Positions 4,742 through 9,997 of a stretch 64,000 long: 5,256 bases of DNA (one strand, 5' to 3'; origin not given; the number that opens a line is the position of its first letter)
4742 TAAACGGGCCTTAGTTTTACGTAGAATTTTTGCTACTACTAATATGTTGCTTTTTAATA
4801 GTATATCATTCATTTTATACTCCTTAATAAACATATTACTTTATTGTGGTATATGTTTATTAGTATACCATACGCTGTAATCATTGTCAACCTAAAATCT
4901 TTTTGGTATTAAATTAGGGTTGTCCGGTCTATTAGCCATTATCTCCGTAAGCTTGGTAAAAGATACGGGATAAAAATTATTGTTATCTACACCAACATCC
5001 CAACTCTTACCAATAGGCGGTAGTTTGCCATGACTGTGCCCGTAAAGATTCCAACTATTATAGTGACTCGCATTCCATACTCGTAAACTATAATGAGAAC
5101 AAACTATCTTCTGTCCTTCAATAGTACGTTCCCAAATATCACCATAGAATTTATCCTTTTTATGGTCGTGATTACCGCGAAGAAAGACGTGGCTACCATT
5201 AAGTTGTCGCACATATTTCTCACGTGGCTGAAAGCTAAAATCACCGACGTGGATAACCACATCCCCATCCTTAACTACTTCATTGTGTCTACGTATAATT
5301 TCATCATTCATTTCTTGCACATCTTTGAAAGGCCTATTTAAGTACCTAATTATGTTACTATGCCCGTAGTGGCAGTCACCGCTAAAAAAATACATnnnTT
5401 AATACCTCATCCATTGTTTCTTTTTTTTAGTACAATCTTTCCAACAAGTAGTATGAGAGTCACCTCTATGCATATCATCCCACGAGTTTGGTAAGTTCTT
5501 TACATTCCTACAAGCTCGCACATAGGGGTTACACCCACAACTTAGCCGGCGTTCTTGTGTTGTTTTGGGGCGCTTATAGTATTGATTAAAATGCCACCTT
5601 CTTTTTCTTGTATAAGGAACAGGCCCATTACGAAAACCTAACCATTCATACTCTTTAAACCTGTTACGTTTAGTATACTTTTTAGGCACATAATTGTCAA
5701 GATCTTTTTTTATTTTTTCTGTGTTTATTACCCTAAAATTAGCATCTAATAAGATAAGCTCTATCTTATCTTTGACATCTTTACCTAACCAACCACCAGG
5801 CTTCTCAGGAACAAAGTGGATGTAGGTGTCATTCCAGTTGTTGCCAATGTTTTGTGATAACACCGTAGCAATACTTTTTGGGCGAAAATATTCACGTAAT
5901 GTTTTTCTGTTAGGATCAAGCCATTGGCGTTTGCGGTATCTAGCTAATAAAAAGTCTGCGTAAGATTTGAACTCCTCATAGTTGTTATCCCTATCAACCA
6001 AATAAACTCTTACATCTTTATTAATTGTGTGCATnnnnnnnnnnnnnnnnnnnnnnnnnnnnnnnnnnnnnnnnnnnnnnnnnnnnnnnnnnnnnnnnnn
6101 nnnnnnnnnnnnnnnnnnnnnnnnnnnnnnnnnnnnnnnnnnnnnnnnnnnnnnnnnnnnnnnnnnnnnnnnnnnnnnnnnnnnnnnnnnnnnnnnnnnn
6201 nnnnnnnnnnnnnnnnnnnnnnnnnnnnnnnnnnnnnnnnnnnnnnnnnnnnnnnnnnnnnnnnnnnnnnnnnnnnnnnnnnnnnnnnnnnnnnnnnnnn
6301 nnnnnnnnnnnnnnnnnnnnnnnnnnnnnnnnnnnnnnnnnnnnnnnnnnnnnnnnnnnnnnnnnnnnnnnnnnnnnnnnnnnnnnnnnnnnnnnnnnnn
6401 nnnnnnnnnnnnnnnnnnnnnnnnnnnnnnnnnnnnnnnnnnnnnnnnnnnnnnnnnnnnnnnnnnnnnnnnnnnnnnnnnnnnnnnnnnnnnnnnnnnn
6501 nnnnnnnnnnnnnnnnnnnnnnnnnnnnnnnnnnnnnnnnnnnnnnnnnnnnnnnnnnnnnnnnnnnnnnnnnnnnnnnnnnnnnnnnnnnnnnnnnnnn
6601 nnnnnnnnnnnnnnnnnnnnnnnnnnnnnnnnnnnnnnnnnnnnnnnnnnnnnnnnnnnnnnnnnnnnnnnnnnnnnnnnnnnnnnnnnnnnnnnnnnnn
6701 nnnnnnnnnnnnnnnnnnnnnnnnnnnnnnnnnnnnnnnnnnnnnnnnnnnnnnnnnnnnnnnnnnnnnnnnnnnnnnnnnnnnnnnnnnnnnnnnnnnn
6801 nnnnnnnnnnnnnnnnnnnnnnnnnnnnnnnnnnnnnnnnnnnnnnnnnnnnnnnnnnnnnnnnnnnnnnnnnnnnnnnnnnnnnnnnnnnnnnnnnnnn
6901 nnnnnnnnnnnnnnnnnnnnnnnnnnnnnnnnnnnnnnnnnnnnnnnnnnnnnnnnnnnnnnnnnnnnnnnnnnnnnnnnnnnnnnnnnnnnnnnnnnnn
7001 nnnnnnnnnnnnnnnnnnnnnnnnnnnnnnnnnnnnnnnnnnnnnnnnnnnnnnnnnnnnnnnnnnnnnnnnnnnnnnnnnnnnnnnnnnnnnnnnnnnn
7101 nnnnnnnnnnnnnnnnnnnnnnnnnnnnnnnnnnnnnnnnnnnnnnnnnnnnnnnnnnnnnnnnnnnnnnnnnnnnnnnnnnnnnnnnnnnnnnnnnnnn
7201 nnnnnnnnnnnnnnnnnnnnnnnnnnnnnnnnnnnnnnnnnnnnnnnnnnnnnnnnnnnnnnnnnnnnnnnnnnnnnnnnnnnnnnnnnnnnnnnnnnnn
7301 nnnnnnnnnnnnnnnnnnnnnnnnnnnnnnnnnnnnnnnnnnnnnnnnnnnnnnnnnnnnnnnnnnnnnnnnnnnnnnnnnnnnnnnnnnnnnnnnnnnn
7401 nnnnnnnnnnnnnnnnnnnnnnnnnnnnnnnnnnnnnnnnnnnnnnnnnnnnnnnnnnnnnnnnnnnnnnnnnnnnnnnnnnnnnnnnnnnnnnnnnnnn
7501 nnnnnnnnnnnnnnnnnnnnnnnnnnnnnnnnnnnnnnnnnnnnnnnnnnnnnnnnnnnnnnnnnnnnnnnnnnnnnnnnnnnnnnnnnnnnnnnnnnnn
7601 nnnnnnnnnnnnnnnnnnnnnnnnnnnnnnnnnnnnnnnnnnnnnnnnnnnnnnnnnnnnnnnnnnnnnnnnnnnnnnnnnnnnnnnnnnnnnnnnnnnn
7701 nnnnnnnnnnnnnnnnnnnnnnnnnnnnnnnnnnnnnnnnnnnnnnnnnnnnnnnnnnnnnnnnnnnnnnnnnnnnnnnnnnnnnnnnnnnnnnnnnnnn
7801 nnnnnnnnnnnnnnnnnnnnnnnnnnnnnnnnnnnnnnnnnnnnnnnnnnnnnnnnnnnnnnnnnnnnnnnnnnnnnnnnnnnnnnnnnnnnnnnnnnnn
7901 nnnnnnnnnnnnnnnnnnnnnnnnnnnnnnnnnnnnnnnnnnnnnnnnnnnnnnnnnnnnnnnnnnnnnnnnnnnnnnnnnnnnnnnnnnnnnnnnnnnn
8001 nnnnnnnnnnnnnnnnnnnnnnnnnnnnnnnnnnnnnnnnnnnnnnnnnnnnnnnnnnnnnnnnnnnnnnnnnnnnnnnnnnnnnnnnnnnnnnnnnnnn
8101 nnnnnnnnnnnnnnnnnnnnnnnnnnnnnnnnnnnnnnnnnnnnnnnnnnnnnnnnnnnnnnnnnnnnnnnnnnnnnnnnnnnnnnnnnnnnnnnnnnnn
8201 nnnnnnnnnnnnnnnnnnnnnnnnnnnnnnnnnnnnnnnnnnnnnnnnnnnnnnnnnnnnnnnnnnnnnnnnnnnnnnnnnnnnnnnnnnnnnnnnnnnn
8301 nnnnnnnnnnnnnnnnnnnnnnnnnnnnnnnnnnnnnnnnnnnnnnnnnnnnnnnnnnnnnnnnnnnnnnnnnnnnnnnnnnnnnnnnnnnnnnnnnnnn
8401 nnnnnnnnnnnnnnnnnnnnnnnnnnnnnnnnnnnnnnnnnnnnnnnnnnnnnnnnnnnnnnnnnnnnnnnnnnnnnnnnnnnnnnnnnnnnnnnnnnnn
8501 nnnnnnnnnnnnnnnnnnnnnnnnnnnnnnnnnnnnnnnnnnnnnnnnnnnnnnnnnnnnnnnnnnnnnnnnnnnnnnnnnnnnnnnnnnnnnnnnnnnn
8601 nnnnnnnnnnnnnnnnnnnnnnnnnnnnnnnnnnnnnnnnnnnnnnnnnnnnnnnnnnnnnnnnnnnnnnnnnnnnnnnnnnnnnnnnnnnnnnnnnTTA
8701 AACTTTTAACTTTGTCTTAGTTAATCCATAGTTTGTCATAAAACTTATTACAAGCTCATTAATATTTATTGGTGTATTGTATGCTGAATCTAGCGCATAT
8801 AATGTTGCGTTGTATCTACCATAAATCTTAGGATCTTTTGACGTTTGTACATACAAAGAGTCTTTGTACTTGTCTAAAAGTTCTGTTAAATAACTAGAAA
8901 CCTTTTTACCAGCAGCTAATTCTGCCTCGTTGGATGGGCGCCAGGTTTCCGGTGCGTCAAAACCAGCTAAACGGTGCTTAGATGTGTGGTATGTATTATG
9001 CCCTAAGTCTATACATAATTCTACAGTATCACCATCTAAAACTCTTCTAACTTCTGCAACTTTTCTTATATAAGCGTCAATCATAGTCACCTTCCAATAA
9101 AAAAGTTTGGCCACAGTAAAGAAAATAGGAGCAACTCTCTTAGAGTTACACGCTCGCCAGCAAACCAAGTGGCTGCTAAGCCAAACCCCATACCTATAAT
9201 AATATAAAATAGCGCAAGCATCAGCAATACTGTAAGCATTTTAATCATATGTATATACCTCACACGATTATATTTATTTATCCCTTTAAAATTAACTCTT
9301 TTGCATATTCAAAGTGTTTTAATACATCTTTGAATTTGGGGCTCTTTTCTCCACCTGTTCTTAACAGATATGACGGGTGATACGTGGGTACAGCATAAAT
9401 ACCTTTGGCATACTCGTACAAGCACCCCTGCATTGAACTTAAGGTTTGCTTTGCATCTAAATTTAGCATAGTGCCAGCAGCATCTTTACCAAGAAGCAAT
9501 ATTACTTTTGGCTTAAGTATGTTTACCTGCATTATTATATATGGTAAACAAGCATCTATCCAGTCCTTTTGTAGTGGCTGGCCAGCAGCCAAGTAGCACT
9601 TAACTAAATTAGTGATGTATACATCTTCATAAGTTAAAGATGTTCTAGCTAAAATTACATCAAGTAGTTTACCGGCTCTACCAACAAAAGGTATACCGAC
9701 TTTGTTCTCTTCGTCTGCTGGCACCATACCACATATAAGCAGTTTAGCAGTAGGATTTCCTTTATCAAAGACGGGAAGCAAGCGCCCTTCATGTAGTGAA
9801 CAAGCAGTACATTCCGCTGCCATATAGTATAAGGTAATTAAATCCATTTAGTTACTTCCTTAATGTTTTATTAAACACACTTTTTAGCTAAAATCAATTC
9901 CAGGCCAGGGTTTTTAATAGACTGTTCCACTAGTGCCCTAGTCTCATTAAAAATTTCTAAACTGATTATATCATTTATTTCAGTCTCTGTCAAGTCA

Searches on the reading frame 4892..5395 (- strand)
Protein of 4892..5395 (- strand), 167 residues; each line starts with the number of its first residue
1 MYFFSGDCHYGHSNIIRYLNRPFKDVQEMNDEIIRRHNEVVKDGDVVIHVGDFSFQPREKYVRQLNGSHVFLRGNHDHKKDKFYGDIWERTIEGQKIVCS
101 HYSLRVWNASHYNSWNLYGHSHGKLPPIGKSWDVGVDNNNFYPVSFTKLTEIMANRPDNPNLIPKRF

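Call 6: search_protein_families(library=pfam, proteins=[window:4892-5395:-], max_evalue=1)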
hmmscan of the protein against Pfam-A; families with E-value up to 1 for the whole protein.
window:4892-5395:- (167 aa): 3 families
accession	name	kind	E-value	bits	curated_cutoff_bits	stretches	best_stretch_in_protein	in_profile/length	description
PF12850.12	Metallophos_2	-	8.7e-06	26.3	27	1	33-122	15-117/154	Calcineurin-like phosphoesterase superfamily domain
PF00149.33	Metallophos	-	1.6e-05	25.9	21.5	1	6-120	7-116/191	Calcineurin-like phosphoesterase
PF24100.1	DUF7381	-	0.13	13.1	27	1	10-43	14-47/121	Domain of unknown function (DUF7381)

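Call 7: search_protein_families(library=phrogs, proteins=[window:4892-5395:-], max_evalue=0.01)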
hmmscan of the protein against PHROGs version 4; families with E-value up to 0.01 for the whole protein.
window:4892-5395:- (167 aa): 2 families
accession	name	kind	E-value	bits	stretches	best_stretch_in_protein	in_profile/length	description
phrog_547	-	other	5.9e-43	147.7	1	2-159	31-205/245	phosphoesterase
phrog_30537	-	unknown function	0.00012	23.4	1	16-60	2-45/87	-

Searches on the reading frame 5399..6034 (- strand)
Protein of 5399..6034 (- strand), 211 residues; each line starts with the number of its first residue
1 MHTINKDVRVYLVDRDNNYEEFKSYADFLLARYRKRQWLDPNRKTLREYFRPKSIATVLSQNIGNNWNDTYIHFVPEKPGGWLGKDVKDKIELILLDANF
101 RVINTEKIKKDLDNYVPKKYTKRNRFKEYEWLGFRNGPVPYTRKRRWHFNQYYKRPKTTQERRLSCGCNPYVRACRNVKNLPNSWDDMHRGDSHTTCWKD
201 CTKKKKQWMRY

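Call 6: search_protein_families(library=pfam, proteins=[window:5399-6034:-], max_evalue=1)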
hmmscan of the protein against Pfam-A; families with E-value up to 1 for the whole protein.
window:5399-6034:- (211 aa): 0 families

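Call 7: search_protein_families(library=phrogs, proteins=[window:5399-6034:-], max_evalue=0.01)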
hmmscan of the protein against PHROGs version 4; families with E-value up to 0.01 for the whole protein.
window:5399-6034:- (211 aa): 1 family
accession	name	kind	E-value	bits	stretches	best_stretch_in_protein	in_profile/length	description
phrog_12793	-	unknown function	6.8e-18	66.4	1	92-208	71-184/187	-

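Call 88: search_protein_families(library=ncbifam, proteins=[window:5399-6034:-], max_evalue=0.01)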
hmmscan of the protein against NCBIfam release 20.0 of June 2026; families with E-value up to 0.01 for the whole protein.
window:5399-6034:- (211 aa): 0 families

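Call 93: find_related_loci(query=window:5399-6034:-, collection=viral_contigs, flank=4000)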
Query window:5399-6034:- (211 aa) in viral_contigs; peptide patterns used: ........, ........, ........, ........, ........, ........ (x = any residue, [..] = any of these).
23 stretches matched a pattern; 12 encode a relative of the query (tblastn E <= 1e-3); 12 distinct loci.
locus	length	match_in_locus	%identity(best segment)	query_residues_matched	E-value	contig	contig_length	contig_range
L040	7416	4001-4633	83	1-211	5e-121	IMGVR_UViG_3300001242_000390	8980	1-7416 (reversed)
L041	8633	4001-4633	83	1-211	5e-121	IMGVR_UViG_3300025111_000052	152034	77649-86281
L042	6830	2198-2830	83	1-211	5e-121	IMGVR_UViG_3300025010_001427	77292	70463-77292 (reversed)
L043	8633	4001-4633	83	1-211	4e-121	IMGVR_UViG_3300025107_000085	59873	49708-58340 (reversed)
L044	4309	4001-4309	82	1-103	9e-54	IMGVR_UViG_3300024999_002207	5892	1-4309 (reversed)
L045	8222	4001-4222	45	134-209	4e-12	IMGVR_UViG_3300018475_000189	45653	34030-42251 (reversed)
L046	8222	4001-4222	45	134-209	4e-12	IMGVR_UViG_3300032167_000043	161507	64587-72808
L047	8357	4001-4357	36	94-209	9e-12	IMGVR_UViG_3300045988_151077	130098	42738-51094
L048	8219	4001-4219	42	134-209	1e-8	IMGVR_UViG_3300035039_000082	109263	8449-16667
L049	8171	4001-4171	44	134-189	7e-8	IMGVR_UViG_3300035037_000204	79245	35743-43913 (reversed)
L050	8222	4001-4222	45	134-209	4e-12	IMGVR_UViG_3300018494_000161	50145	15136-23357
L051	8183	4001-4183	41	134-187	2e-5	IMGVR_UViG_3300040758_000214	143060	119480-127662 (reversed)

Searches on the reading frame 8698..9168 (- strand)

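Call 6: search_protein_families(library=pfam, proteins=[window:8698-9168:-], max_evalue=1)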
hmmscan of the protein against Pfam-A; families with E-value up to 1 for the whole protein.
window:8698-9168:- (156 aa): 2 families
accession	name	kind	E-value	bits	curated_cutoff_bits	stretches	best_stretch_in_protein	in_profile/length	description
PF07124.16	Phytoreo_P8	-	0.0022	17.5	22.3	1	104-145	122-163/427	Phytoreovirus outer capsid protein P8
PF00565.23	SNase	-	0.063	14.2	21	1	66-138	3-66/107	Staphylococcal nuclease homologue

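Call 7: search_protein_families(library=phrogs, proteins=[window:8698-9168:-], max_evalue=0.01)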
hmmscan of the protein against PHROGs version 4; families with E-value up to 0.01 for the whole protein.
window:8698-9168:- (156 aa): 3 families
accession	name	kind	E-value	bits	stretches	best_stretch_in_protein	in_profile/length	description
phrog_452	-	DNA, RNA and nucleotide metabolism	1.5e-20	74.9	1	26-145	59-173/201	endonuclease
phrog_8809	-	unknown function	5e-06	24.7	1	36-128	1099-1188/2317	-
phrog_20876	-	DNA, RNA and nucleotide metabolism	0.00077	19.5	1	38-125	168-242/395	nuclease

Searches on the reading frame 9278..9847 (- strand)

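Call 6: search_protein_families(library=pfam, proteins=[window:9278-9847:-], max_evalue=1)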
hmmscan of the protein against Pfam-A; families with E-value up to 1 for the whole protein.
window:9278-9847:- (189 aa): 1 family
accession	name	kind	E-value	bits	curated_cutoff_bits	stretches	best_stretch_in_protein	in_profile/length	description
PF03167.25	UDG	-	6.4e-32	111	24.3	1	27-174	1-134/141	Uracil DNA glycosylase superfamily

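Call 7: search_protein_families(library=phrogs, proteins=[window:9278-9847:-], max_evalue=0.01)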
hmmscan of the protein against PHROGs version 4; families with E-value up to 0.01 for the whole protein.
window:9278-9847:- (189 aa): 2 families
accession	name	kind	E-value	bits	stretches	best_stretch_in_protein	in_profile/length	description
phrog_4335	-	unknown function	1.4e-07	32.1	1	12-141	253-378/421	-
phrog_17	-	DNA, RNA and nucleotide metabolism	0.00083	18.4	1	27-173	473-631/1445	DNA polymerase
